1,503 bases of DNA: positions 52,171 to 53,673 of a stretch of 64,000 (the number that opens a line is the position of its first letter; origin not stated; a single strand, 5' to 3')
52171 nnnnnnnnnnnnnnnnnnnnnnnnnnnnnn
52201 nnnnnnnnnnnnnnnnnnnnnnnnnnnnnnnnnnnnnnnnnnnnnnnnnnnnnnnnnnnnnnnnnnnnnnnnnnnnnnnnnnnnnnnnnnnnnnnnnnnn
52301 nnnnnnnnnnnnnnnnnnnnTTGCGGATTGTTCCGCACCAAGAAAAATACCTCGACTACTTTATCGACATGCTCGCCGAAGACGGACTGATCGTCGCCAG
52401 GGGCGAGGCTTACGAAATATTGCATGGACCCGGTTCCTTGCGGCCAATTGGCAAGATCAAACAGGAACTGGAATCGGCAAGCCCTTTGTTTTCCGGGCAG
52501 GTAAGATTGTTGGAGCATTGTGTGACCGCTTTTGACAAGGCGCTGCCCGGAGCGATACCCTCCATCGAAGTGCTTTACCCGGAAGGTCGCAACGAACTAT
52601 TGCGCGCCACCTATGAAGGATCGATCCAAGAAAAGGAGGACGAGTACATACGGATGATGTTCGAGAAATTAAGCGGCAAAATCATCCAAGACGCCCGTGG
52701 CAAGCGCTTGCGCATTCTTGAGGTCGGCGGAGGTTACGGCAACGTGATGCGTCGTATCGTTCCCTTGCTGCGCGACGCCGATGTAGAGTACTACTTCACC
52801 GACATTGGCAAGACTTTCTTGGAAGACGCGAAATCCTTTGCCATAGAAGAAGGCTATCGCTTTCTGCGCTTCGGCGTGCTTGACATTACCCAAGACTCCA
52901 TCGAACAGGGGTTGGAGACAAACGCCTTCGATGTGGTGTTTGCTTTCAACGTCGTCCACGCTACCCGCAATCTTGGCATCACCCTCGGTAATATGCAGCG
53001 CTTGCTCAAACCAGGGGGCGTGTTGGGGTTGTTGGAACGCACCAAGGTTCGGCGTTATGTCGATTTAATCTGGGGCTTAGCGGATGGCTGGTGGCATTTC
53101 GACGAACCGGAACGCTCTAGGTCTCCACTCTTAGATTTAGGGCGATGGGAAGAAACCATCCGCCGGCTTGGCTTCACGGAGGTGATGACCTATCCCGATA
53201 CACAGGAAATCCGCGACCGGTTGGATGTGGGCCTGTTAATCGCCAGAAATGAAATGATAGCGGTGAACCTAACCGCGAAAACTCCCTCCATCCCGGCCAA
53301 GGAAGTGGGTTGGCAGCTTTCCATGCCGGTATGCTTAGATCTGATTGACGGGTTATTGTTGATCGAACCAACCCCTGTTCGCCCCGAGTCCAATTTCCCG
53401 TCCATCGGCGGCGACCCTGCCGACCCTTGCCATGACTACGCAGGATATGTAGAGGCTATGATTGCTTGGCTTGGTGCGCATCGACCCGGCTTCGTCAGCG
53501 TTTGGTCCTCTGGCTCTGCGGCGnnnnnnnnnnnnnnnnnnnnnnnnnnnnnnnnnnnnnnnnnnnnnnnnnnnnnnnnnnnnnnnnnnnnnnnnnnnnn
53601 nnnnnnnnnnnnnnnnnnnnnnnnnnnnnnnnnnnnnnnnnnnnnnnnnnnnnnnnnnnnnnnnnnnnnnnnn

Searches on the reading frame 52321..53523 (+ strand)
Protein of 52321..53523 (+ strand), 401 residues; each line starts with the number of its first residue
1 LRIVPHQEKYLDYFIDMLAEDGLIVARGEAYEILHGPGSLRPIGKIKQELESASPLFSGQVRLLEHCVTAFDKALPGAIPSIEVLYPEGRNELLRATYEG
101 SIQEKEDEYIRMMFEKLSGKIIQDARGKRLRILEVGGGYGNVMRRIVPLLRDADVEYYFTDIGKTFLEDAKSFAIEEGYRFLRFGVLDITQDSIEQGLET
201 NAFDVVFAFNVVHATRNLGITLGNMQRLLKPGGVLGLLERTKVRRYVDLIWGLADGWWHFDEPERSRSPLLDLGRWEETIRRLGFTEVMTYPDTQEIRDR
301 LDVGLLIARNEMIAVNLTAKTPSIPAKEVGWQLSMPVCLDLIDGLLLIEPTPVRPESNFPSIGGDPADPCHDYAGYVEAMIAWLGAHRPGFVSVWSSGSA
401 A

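Call 48: search_solved_structures(query=window:52321-53523:+, max_evalue=0.00001)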
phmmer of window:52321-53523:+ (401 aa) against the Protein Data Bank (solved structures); distinct sequences matched with E-value up to 0.00001: 7.
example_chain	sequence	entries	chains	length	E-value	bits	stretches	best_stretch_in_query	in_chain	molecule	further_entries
5thy_A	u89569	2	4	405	3.5e-48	168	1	3-303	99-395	CurJ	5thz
6cca_A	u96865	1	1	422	1.2e-35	126.8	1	54-289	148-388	DisA protein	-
5mpt_A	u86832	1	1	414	3.2e-28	102.3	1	4-289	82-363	Citrinin polyketide synthase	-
6kjg_A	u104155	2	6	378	2.3e-27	99.5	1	126-288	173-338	Dual-functional monooxygenase/methyltransferase psoF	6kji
7dmb_A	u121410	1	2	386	2.6e-26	96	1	87-286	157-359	Putative methyltransferase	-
6d6y_A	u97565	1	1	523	9e-25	90.9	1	60-290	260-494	AprA Methyltransferase 2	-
7cpx_A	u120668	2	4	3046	2.8e-21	79.4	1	126-289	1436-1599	Lovastatin nonaketide synthase, polyketide synthase component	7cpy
